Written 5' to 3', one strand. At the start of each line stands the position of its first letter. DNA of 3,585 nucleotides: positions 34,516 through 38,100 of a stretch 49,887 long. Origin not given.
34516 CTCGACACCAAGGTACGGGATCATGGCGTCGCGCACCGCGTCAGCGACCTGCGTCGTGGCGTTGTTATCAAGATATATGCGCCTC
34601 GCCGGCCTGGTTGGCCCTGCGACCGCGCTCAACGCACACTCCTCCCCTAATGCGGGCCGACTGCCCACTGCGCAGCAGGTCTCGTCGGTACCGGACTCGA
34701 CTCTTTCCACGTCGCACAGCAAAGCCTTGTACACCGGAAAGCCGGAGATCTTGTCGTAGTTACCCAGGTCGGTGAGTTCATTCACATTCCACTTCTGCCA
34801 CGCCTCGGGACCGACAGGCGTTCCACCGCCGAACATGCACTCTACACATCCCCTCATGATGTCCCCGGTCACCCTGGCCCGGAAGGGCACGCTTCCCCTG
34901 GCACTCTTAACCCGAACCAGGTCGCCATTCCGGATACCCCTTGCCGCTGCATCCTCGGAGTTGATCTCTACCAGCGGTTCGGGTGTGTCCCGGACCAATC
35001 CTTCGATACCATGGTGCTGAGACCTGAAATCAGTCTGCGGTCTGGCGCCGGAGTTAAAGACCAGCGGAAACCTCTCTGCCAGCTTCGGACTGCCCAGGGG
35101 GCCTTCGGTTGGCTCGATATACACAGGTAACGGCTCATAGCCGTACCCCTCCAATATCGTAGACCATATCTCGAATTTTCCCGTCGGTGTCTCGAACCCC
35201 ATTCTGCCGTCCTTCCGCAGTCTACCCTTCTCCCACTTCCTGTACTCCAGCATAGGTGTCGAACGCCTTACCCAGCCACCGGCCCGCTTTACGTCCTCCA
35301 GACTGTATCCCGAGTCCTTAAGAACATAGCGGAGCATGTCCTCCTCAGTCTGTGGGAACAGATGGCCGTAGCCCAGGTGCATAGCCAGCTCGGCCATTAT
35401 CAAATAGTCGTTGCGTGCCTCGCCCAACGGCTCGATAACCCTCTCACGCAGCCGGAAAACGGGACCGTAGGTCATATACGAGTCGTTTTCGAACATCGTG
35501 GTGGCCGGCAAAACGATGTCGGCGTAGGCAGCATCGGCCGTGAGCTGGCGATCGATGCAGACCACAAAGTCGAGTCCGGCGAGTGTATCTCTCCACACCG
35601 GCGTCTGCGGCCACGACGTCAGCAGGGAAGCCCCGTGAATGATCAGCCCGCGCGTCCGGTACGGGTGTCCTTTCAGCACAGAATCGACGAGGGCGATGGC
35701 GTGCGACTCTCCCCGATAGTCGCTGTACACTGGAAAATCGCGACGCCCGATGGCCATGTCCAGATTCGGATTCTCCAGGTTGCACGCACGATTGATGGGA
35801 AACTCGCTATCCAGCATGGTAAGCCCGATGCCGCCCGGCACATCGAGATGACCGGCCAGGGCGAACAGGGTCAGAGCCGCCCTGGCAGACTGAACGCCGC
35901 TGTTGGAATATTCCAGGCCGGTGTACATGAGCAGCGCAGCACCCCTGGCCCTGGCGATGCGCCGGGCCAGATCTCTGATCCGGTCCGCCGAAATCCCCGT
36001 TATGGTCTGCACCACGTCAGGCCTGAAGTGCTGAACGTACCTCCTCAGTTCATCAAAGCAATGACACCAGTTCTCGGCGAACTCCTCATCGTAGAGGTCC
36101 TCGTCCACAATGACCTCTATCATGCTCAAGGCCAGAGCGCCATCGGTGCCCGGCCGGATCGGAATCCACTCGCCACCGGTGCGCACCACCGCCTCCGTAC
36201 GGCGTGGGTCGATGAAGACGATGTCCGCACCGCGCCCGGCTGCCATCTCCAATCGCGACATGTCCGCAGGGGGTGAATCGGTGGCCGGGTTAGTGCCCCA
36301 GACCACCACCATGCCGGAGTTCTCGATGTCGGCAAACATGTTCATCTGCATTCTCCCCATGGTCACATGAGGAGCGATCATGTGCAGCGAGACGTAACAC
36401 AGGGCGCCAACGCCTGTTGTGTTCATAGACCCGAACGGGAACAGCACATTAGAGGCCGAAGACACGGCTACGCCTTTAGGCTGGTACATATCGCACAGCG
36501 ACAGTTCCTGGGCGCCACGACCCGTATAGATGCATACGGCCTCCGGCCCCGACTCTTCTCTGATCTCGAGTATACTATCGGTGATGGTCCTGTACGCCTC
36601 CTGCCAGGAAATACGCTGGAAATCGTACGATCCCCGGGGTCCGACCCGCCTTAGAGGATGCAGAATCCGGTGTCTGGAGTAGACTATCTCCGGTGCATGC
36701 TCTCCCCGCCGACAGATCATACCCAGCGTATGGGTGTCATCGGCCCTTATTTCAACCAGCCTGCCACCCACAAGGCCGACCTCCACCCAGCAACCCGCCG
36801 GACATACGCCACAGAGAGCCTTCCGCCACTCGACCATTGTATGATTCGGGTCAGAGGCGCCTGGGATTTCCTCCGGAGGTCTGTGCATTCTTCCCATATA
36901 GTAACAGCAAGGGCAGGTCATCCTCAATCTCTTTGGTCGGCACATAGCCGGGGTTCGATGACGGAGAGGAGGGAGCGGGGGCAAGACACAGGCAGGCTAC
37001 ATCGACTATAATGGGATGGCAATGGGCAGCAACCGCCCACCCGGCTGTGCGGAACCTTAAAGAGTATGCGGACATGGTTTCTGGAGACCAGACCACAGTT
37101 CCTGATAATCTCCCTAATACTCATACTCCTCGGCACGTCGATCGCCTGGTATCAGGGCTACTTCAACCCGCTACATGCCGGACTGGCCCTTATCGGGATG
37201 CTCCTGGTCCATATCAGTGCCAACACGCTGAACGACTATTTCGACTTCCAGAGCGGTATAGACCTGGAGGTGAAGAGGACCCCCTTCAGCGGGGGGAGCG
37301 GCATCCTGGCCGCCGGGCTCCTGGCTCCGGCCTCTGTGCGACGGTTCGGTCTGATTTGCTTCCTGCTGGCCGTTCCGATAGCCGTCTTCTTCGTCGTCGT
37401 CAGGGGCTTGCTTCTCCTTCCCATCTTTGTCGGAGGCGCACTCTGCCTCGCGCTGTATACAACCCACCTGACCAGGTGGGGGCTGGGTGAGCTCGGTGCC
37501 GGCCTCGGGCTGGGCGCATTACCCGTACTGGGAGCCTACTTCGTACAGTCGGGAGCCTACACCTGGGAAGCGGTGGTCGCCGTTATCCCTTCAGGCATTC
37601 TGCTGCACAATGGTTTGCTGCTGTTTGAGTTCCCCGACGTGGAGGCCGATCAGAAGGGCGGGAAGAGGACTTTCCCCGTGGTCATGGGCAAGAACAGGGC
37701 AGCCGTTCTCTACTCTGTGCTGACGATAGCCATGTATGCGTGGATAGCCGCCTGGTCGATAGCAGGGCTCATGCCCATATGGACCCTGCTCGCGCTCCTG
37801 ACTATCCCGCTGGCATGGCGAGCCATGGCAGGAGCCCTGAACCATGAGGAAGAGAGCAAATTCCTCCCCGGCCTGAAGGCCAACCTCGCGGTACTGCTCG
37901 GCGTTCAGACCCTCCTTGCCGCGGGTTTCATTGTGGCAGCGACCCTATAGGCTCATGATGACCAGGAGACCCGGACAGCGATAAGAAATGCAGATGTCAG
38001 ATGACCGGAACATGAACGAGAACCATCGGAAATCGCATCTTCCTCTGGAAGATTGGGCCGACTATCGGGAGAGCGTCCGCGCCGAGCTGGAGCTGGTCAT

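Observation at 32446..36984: egtD lies tail-to-tail with a metallopterin-oxidoreductase::cysteine-desulfurase fusion: candidate oxygen-independent, Mo/W-dependent ergothioneine synthase locus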

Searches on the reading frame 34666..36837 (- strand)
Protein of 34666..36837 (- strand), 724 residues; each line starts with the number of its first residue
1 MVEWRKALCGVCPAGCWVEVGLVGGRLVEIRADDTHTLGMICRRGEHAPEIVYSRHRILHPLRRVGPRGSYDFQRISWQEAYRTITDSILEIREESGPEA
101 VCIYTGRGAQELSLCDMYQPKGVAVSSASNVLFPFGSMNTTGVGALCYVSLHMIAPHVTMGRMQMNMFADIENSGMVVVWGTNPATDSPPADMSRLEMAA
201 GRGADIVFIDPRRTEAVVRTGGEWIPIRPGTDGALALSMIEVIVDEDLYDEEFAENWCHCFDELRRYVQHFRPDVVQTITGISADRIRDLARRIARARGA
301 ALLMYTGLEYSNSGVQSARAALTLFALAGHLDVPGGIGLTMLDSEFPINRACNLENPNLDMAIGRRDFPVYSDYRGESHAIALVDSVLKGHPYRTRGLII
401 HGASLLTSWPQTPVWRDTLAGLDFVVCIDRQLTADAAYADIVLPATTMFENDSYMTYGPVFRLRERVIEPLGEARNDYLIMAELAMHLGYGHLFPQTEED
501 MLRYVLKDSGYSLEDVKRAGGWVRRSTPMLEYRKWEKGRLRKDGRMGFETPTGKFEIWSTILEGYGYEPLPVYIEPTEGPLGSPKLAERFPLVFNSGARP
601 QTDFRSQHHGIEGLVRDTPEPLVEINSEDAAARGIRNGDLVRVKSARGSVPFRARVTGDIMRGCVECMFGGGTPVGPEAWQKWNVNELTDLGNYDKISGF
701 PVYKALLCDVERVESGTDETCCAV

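Call 27: find_related_loci(query=A1, collection=genome_contigs, flank=6000)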
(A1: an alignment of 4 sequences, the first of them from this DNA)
Query A1 (724 aa) in genome_contigs; peptide patterns used: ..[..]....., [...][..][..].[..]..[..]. (x = any residue, [..] = any of these).
599 stretches matched a pattern (row limit reached: there are more); 567 encode a relative of the query (tblastn E <= 1e-3); the best 80 are kept; 80 distinct loci.
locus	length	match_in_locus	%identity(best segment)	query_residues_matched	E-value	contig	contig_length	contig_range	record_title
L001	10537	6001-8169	82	2-724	0e+0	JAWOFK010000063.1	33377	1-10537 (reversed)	MAG: Dehalococcoidia bacterium isolate BLK6-1.bin.245 k191_1934315, whole genome shotgun sequence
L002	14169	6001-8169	81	2-724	0e+0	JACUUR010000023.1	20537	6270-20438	MAG: Dehalococcoidia bacterium isolate Kmv36 NODE_1266_length_20537_cov_12.068402, whole genome shotgun sequence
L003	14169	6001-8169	80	2-724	0e+0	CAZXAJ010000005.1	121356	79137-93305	MAG TPA_asm: uncultured Dehalococcoidales bacterium isolate binchicken_co334_347 genome assembly, contig: NODE_170_lengt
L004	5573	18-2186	79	2-724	0e+0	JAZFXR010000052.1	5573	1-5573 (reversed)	MAG: Dehalococcoidia bacterium isolate BS4bin.6 BS4bin.6_52, whole genome shotgun sequence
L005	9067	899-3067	78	2-724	0e+0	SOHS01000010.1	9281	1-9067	MAG: Dehalococcoidia bacterium isolate E26_bin16 NODE_340_length_9281_cov_36.332647, whole genome shotgun sequence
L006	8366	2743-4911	78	2-724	0e+0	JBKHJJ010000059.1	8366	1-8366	MAG: Dehalococcoidia bacterium isolate D4M11_38 NODE_5228_length_8366_cov_7.631813, whole genome shotgun sequence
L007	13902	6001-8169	77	2-724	0e+0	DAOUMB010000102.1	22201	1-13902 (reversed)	MAG TPA_asm: Dehalococcoidia bacterium isolate W31_73 k127_609912, whole genome shotgun sequence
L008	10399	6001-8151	76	6-722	0e+0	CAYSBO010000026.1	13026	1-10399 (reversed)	MAG TPA_asm: uncultured Dehalococcoidales bacterium isolate SRP319275_co2_15 genome assembly, contig: NODE_4373_length_1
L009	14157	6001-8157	76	2-720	0e+0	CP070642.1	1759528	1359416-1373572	MAG: Chloroflexota bacterium isolate bin905 chromosome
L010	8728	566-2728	76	2-722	0e+0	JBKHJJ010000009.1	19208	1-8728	MAG: Dehalococcoidia bacterium isolate D4M11_38 NODE_1401_length_19208_cov_9.843001, whole genome shotgun sequence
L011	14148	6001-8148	76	2-717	0e+0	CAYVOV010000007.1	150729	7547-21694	MAG TPA_asm: uncultured Dehalococcoidales bacterium isolate binchicken_co178_22 genome assembly, contig: NODE_196_length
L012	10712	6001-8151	74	2-718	0e+0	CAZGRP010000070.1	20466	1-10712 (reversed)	MAG TPA_asm: uncultured Cytophagia bacterium isolate SRP216583_co2_59 genome assembly, contig: NODE_1845_length_20466_co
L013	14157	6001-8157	73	2-720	0e+0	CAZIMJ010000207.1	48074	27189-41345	MAG TPA_asm: uncultured Eubacteriales bacterium isolate SRP185410_co1_364 genome assembly, contig: k141_1898128, whole g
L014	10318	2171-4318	75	1-716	0e+0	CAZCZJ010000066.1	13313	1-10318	MAG TPA_asm: uncultured Dehalococcoidaceae bacterium isolate binchicken_co89_602 genome assembly, contig: NODE_8949_leng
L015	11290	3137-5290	74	2-719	0e+0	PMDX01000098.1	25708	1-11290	MAG: Actinomycetota bacterium isolate fen_727 73.20120700_E2X.152_contig_106070, whole genome shotgun sequence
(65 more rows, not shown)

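Call 38: search_solved_structures(query=window:34666-36837:-, max_evalue=1e-25, show_alignments=2)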
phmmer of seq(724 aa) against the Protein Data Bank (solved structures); distinct sequences matched with E-value up to 1e-25: 26.
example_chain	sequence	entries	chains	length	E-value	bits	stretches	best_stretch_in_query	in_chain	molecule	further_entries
2vpw_A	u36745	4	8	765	4e-67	230.4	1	8-672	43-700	THIOSULFATE REDUCTASE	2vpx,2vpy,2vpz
2e7z_A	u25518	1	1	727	4e-66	227.1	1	7-672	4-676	Acetylene hydratase Ahy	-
7bkb_D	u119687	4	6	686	1.3e-44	156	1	6-666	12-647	Formate dehydrogenase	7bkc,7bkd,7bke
1aa6_A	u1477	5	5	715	1.7e-44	155.6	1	8-509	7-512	FORMATE DEHYDROGENASE H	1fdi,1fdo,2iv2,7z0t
1e60_A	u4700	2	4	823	3.6e-43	151.2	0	423-672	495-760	Dimethyl sulfoxide/trimethylamine N-oxide reductase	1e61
1dmr_A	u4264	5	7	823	3.7e-43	151.2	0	423-672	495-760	DMSO REDUCTASE | Dimethyl sulfoxide/trimethylamine N-oxide reductase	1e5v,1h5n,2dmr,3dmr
1e18_A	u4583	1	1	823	6e-43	150.4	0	423-672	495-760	DMSO REDUCTASE.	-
4dmr_A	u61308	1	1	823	1.8e-42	148.9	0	423-672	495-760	DMSO REDUCTASE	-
1dms_A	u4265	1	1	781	1.9e-42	148.8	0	424-672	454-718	DMSO REDUCTASE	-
7qv7_S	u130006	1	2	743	1.5e-41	145.8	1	8-713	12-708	Hydrogen dependent carbon dioxide reductase subunit FdhF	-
1eu1_A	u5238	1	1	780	1.5e-40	142.6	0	423-712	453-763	DIMETHYL SULFOXIDE REDUCTASE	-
9wxb_B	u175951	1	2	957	3.5e-39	138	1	8-510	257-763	Formate dehydrogenase alpha subunit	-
7vw6_A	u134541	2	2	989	5.9e-39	137.3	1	6-489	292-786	Formate dehydrogenase | Tungsten-containing formate dehydrogenase alpha subunit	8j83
7e5z_A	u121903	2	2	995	6e-39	137.2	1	6-489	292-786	Formate dehydrogenase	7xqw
7l5i_A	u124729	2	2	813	3.6e-38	134.7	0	423-668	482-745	Trimethylamine-N-oxide reductase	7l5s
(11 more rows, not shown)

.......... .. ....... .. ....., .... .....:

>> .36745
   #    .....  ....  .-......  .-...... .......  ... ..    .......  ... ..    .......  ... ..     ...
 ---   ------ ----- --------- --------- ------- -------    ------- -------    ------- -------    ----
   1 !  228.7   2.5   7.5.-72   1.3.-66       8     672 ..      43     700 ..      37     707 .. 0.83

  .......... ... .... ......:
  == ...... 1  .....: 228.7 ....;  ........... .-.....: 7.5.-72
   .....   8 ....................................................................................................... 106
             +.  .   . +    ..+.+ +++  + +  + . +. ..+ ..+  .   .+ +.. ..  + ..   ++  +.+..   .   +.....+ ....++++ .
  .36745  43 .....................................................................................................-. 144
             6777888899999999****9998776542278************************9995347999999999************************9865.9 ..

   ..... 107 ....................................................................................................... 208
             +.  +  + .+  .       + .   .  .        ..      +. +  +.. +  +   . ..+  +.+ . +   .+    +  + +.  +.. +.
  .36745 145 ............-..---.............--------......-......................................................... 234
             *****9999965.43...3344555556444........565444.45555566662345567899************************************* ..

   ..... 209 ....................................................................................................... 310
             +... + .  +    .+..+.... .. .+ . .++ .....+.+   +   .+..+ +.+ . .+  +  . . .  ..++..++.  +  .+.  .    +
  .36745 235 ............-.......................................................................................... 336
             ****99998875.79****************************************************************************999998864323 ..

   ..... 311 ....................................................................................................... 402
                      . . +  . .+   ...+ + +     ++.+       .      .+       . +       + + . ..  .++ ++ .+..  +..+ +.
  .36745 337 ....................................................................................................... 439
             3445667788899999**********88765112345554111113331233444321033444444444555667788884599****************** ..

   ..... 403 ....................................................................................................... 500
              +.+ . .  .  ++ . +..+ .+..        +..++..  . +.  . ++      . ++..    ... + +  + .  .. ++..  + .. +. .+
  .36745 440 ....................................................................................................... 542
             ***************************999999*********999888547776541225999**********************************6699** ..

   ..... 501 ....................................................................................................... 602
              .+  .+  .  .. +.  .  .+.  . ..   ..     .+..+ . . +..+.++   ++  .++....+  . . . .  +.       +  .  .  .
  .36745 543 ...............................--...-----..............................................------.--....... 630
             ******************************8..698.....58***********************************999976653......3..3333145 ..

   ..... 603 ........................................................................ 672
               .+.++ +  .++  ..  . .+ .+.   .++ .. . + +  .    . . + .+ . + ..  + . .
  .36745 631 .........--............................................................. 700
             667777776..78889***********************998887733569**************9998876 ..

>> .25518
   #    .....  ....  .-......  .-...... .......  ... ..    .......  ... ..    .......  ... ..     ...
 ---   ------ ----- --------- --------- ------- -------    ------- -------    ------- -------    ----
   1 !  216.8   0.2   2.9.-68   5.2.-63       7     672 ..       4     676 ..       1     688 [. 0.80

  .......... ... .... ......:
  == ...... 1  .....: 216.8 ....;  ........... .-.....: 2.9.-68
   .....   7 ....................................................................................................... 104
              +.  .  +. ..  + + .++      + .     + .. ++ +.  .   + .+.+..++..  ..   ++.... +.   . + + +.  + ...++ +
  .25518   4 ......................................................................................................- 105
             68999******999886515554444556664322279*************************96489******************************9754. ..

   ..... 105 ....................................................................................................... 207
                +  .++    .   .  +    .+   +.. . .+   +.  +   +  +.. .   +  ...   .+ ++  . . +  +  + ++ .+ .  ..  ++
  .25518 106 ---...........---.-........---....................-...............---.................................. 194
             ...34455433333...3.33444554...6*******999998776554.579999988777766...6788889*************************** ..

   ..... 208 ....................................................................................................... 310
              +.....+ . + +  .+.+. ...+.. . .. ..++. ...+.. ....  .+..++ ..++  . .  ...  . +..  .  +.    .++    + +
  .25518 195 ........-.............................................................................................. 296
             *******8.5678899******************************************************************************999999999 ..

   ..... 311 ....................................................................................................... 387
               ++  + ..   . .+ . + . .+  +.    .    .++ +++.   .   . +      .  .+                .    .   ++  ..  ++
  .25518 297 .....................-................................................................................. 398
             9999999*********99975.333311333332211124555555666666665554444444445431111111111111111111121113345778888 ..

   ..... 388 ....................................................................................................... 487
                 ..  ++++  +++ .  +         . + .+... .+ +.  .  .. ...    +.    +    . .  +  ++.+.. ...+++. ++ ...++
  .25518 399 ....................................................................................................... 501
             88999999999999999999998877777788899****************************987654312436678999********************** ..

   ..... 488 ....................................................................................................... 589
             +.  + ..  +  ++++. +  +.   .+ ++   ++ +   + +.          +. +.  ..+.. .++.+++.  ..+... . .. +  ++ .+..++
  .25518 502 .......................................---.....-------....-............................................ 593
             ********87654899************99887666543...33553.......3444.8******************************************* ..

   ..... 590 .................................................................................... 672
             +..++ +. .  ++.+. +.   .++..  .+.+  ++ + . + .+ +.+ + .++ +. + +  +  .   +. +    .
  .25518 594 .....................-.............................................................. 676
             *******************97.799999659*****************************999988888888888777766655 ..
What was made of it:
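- On Formate dehydrogenase alpha subunit: PDB FDHs score about 155 bits, lower than PsrA and acetylene hydratase (call 38).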

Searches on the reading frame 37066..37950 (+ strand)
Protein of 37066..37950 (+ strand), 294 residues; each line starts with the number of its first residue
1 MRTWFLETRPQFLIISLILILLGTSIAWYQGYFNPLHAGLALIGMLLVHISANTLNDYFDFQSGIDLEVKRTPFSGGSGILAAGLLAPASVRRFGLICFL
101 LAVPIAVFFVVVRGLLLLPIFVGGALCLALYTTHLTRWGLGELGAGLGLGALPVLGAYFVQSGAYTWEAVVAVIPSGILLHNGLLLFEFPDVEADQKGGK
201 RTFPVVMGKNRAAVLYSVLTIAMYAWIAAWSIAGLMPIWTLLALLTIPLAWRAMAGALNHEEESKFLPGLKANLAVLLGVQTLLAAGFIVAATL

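Call 3: search_protein_families(library=pfam, proteins=[window:37066-37950:+], max_evalue=0.01)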
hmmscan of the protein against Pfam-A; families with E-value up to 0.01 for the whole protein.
window:37066-37950:+ (294 aa): 1 family
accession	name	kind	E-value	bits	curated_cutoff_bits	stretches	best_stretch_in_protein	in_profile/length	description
PF01040.23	UbiA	-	2e-29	103.1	34.2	1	17-258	2-232/250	UbiA prenyltransferase family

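Call 4: search_protein_families(library=ncbifam, proteins=[window:37066-37950:+], max_evalue=0.01)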
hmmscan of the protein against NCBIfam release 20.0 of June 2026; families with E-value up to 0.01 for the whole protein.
window:37066-37950:+ (294 aa): 22 families
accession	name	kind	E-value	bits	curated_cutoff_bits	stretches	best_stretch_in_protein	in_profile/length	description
NF004749.0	PRK06080.1-1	equivalog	3.1e-36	125.1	277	1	2-292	20-309/311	1,4-dihydroxy-2-naphthoate polyprenyltransferase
NF004751.0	PRK06080.1-3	equivalog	5.1e-35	121.5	264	1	2-290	11-295/296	1,4-dihydroxy-2-naphthoate polyprenyltransferase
NF004617.0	PRK05951.1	equivalog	3.6e-29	101.9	239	1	4-285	17-296/306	prenyltransferase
TIGR00751.1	menA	equivalog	4.1e-24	85.5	102.15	1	9-278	1-275/284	1,4-dihydroxy-2-naphthoate octaprenyltransferase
NF009926.0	PRK13387.1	equivalog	6.1e-24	84.7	316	1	8-271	10-294/317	1,4-dihydroxy-2-naphthoate polyprenyltransferase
NF004750.0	PRK06080.1-2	equivalog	6.9e-24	84.7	346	1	2-289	7-299/301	1,4-dihydroxy-2-naphthoate polyprenyltransferase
NF004754.0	PRK06080.1-6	equivalog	4.6e-20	72.2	522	1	2-290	10-303/308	1,4-dihydroxy-2-naphthoate polyprenyltransferase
NF004753.0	PRK06080.1-5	equivalog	4.3e-17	62.3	555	1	8-273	18-288/312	1,4-dihydroxy-2-naphthoate polyprenyltransferase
NF004752.0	PRK06080.1-4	subfamily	9.8e-17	61.5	289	1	15-265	17-274/300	1,4-dihydroxy-2-naphthoate polyprenyltransferase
TIGR02235.1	menA_cyano-plnt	equivalog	2e-16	60.1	225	1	6-266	4-260/285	2-carboxy-1,4-naphthoquinone phytyltransferase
NF009521.0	PRK12882.1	equivalog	1.5e-10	40.8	296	1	5-251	9-239/280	geranylgeranylglycerol-phosphate geranylgeranyltransferase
NF009523.0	PRK12884.1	equivalog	6.6e-10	38.6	269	1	8-248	11-237/279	prenyltransferase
TIGR01473.1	cyoE_ctaB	equivalog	1.1e-08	35.2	210.3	1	8-264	7-257/281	heme o synthase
NF009522.0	PRK12883.1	equivalog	1.7e-07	31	353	1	8-222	10-209/279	geranylgeranylglycerol-phosphate geranylgeranyltransferase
NF005742.0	PRK07566.1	equivalog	8e-05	21.9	313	1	27-241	58-264/315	chlorophyll synthase ChlG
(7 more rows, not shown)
